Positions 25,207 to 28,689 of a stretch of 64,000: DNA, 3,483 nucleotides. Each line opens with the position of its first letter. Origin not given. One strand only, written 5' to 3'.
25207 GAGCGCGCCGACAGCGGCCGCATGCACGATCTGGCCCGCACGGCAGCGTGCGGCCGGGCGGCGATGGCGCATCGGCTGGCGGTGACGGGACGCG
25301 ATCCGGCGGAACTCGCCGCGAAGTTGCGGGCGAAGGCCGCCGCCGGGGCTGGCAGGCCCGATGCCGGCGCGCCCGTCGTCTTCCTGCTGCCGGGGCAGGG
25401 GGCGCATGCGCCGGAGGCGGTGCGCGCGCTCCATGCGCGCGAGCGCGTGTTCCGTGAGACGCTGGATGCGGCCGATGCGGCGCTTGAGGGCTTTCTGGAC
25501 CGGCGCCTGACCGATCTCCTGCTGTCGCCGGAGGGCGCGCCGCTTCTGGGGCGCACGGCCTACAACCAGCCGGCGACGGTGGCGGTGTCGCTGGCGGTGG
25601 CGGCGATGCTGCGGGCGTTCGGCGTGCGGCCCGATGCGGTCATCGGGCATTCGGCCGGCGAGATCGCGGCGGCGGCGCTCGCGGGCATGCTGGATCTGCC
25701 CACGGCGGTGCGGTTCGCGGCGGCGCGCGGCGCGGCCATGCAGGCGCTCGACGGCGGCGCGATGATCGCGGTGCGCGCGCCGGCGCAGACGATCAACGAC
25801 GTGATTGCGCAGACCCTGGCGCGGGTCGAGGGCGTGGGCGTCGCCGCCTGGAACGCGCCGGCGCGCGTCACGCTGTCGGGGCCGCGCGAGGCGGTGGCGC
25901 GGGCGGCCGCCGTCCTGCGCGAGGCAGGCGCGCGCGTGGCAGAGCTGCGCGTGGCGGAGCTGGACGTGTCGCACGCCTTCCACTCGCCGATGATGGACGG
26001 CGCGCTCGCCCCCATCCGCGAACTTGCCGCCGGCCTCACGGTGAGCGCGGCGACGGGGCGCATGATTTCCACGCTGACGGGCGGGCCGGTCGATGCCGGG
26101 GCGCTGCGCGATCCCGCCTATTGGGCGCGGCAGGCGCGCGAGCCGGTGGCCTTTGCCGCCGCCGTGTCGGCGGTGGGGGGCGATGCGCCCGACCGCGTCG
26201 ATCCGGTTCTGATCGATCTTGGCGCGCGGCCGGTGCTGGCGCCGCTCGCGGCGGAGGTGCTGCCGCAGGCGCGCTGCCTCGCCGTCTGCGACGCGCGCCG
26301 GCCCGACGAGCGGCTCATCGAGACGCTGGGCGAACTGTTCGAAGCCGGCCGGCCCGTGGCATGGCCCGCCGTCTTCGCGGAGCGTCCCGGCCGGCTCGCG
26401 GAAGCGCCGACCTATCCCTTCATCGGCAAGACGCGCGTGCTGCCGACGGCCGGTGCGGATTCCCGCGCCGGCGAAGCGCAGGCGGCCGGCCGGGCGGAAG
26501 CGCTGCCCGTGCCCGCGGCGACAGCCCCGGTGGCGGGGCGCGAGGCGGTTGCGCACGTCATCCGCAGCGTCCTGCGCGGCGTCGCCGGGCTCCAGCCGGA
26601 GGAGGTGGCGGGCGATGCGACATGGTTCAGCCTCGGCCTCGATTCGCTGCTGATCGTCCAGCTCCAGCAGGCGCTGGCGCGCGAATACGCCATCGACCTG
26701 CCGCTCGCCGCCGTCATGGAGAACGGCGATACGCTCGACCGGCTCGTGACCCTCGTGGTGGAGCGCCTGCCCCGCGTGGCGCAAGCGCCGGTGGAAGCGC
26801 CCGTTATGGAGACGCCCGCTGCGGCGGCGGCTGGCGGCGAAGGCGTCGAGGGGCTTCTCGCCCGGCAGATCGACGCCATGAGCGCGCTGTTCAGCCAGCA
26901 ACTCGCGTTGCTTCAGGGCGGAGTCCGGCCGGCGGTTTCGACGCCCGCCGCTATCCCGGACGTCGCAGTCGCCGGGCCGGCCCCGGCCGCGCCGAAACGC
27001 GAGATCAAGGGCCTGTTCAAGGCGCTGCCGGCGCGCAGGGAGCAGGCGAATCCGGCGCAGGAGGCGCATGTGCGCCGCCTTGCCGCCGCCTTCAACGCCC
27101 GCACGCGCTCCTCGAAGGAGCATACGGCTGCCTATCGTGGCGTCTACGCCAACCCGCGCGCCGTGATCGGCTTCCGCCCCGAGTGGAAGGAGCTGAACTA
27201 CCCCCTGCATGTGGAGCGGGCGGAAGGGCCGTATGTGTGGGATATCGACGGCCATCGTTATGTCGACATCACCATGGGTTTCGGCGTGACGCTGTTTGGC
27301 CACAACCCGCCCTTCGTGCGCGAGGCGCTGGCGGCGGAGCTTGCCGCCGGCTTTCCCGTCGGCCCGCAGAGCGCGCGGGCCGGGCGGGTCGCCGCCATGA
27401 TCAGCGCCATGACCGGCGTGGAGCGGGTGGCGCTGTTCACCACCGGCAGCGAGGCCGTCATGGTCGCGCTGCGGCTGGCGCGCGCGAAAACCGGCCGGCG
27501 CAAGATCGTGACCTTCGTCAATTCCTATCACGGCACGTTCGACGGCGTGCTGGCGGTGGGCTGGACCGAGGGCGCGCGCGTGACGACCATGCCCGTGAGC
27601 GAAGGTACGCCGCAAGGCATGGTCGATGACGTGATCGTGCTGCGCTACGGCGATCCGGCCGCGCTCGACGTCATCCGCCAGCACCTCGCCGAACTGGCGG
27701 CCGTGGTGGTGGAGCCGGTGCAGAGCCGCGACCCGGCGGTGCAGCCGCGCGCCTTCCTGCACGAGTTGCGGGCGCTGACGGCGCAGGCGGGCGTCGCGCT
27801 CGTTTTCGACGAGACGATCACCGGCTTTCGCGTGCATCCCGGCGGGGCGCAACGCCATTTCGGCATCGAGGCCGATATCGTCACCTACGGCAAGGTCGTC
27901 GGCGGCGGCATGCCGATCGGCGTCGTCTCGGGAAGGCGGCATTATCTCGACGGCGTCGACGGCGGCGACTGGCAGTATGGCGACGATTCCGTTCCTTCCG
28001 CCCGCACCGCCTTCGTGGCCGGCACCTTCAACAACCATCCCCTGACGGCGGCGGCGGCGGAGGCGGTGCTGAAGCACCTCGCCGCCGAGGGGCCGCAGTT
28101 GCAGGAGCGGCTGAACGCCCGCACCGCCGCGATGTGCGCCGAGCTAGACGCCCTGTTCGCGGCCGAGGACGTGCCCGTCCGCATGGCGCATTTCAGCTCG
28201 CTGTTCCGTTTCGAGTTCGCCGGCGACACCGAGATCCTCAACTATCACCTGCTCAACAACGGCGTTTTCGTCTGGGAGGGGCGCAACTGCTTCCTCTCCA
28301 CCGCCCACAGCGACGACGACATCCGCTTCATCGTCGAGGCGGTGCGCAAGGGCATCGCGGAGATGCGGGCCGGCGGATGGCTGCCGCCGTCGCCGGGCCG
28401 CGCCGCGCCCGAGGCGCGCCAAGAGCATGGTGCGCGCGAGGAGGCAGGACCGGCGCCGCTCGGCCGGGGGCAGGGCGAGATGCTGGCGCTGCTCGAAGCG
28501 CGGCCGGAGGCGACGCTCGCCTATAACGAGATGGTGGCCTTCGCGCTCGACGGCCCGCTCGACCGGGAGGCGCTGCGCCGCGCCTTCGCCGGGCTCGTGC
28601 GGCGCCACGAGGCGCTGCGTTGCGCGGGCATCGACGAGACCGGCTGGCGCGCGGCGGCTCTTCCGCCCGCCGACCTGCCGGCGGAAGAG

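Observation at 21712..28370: Loading line makes a beta-amino acyl unit without reductive domains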

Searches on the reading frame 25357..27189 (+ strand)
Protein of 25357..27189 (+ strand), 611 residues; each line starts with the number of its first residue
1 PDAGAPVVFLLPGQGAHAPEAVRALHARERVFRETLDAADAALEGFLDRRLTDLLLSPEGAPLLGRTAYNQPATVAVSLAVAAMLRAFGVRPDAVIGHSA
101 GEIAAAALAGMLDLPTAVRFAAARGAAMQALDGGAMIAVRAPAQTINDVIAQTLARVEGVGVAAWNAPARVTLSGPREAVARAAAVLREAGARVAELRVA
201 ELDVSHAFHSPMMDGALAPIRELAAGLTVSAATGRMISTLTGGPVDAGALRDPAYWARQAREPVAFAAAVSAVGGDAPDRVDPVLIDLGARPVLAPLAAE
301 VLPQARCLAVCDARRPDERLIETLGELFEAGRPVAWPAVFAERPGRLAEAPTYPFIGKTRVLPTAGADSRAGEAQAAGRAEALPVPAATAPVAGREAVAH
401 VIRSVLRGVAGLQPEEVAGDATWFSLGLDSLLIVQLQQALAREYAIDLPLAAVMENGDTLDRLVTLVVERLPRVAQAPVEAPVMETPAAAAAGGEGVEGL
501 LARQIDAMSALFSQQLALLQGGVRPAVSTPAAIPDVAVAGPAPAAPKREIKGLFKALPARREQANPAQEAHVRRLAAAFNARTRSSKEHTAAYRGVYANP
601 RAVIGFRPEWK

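Call 5: search_protein_families(library=pfam, proteins=[window:25357-27189:+], max_evalue=0.1)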
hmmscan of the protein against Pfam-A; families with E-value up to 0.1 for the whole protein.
window:25357-27189:+ (611 aa): 2 families
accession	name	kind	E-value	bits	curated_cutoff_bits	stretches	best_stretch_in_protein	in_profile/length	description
PF00698.26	Acyl_transf_1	-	1.1e-38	133.9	32.7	1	8-295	1-272/319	Acyl transferase domain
PF00550.31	PP-binding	-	3.2e-12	47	20.8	1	401-466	2-66/67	Phosphopantetheine attachment site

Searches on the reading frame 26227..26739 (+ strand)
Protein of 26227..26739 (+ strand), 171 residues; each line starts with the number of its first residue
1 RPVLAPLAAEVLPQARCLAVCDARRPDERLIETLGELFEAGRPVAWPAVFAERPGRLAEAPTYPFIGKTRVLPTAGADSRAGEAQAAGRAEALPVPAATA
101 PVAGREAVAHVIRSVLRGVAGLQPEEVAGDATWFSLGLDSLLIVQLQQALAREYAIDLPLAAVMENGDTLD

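Call 5: search_protein_families(library=pfam, proteins=[window:26227-26739:+], max_evalue=0.1)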
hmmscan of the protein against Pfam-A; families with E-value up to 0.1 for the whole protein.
window:26227-26739:+ (171 aa): 2 families
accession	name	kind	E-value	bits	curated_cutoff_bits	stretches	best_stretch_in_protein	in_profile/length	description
PF00550.31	PP-binding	-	9.2e-12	45.5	20.8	1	111-166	2-57/67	Phosphopantetheine attachment site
PF23297.2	ACP_SdgA_C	-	0.074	13.6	27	1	124-157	27-60/95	Highly reducing polyketide synthase sdgA, C-terminal ACP domain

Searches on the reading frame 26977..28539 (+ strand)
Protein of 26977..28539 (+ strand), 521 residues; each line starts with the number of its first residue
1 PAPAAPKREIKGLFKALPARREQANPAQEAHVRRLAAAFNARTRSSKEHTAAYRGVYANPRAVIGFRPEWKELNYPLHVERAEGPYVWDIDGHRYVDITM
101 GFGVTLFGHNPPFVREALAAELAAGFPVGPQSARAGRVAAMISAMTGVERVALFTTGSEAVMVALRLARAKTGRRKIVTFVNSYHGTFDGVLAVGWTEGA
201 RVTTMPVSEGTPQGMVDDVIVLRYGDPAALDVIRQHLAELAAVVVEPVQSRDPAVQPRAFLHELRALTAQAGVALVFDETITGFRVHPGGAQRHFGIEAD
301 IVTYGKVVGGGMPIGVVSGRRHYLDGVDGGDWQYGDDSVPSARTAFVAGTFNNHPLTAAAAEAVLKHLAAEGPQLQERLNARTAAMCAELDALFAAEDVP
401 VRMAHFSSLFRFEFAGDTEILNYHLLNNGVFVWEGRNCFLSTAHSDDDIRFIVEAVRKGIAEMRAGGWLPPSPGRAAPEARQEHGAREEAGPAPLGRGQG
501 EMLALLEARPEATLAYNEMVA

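Call 5: search_protein_families(library=pfam, proteins=[window:26977-28539:+], max_evalue=0.1)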
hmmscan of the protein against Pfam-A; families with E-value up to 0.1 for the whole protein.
window:26977-28539:+ (521 aa): 1 family
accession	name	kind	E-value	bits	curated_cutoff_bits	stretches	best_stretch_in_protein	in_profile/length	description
PF00202.27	Aminotran_3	-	1.2e-52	179.4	30.5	1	73-432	7-371/403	Aminotransferase class-III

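Call 12: search_solved_structures(query=window:27040-28440:+, max_evalue=1e-10, show_alignments=2)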
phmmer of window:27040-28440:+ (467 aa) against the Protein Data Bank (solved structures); distinct sequences matched with E-value up to 1e-10: 137 (the best 60 are shown).
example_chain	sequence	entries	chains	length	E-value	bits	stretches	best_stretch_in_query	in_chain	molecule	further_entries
6kfm_A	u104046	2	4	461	2.8e-156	524.1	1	5-452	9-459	Mycosubtilin synthase subunit A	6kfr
6kfu_A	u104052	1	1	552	5.4e-156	523.2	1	5-452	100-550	Mycosubtilin synthase subunit A,Mycosubtilin synthase subunit A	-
6w80_A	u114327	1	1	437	1e-57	199.3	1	54-396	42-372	Glutamate-1-semialdehyde 2,1-aminomutase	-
3bs8_A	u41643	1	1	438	7.1e-52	180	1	54-442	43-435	Glutamate-1-semialdehyde 2,1-aminomutase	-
4e77_A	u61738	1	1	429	3.1e-51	177.9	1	54-440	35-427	Glutamate-1-semialdehyde 2,1-aminomutase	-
2epj_A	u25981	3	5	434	2e-49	171.9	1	53-358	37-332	Glutamate-1-semialdehyde 2,1-aminomutase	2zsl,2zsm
5i92_A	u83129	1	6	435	3.9e-49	171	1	54-402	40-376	Glutamate-1-semialdehyde 2,1-aminomutase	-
5hdm_A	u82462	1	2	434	5.6e-49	170.4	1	54-351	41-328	Glutamate-1-semialdehyde 2,1-aminomutase 1, chloroplastic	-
3k28_A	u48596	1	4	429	7e-49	170.1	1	54-442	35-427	Glutamate-1-semialdehyde 2,1-aminomutase 2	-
3l44_A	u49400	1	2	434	2.2e-48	168.5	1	54-441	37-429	Glutamate-1-semialdehyde 2,1-aminomutase 1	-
2e7u_A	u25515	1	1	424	3.5e-48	167.8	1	55-438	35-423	Glutamate-1-semialdehyde 2,1-aminomutase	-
3fqa_A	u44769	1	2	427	1.4e-47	165.9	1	54-347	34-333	Glutamate-1-semialdehyde 2,1-aminomutase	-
3fq8_A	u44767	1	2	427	2.7e-47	164.9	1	54-347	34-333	Glutamate-1-semialdehyde 2,1-aminomutase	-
2gsa_A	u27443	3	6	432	3e-47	164.7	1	54-347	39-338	GLUTAMATE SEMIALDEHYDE AMINOTRANSFERASE | PROTEIN (GLUTAMATE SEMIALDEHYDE AMINOTRANSFERASE)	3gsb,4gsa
2cfb_A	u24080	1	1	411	4.7e-47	164.1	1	54-367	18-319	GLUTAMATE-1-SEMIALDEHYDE 2,1-AMINOMUTASE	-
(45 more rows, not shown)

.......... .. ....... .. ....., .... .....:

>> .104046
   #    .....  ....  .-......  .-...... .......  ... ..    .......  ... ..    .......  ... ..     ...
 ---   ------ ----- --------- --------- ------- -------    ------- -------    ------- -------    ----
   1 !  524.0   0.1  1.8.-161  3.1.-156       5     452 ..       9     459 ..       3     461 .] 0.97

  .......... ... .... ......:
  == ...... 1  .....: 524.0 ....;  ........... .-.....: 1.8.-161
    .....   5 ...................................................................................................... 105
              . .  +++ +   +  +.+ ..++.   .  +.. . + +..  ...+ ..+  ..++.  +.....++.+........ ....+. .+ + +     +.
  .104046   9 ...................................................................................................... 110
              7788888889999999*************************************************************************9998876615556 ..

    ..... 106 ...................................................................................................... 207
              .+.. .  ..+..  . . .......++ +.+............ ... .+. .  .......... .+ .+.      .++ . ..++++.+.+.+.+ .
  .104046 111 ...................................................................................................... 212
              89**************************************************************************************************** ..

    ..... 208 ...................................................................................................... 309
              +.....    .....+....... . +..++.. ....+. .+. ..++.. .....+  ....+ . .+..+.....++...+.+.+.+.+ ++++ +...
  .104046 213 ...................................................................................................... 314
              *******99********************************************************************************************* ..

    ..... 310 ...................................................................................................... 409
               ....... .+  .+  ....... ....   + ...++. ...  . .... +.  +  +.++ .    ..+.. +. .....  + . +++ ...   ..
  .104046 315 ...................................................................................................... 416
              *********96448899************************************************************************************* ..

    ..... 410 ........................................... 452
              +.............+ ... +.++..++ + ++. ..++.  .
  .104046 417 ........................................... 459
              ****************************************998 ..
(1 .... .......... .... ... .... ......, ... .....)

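Call 22: search_protein_families(library=ncbifam, proteins=[window:27040-28440:+], max_evalue=0.001)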
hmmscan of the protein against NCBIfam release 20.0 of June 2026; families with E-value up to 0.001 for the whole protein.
window:27040-28440:+ (467 aa): 69 families (the best 25 are shown)
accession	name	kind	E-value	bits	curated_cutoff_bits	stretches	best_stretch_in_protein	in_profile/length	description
NF000818.0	PRK00062.1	subfamily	7.5e-80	268.7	398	1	53-441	33-426/429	glutamate-1-semialdehyde 2,1-aminomutase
TIGR00713.1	hemL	equivalog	1.6e-74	251.1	527.3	1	54-440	30-421/423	glutamate-1-semialdehyde 2,1-aminomutase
NF009055.0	PRK12389.1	equivalog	1.4e-59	201.8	637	1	55-406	36-390/431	glutamate-1-semialdehyde 2,1-aminomutase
NF041362.1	GntE_guanitoxin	equivalog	3.4e-58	197.2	525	1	49-402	30-378/426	guanitoxin biosynthesis PLP-dependent transaminase GntE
NF004856.0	PRK06209.1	equivalog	4.2e-47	160.7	486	1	56-439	42-413/450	glutamate-1-semialdehyde 2,1-aminomutase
NF005453.0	PRK07046.1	subfamily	1.9e-43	148.7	425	1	45-393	49-385/453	transaminase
TIGR00707.1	argD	subfamily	1.7e-40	139.1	410.05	1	54-353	9-301/381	acetylornithine/succinylornithine family transaminase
NF045491.1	LysJ_Sulfobales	equivalog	2e-40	138.9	700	1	56-327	12-278/386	[LysW]-aminoadipate semialdehyde/glutamate semialdehyde transaminase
NF001864.0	PRK00615.1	equivalog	2.8e-37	128.3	706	1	57-395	38-365/433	glutamate-1-semialdehyde aminotransferase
NF042418.1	LysJ_Th_th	equivalog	7e-35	120.7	700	1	57-324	21-284/386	[LysW]-aminoadipate semialdehyde transaminase LysJ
NF002874.0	PRK03244.1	equivalog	1.6e-34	119.4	457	1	56-371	27-321/399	acetylornithine transaminase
NF003087.0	PRK04013.1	equivalog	6.9e-34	117.5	528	1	56-296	8-241/364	acetylornithine/acetyl-lysine aminotransferase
NF004426.0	PRK05769.1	equivalog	2.4e-33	115.6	552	2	53-173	35-161/441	acetyl ornithine aminotransferase family protein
NF002797.0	PRK02936.1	equivalog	1.2e-32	113.2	496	1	54-347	11-283/385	acetylornithine transaminase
NF005993.0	PRK08117.1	subfamily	4.8e-32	111.1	574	1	55-366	26-340/433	aspartate aminotransferase family protein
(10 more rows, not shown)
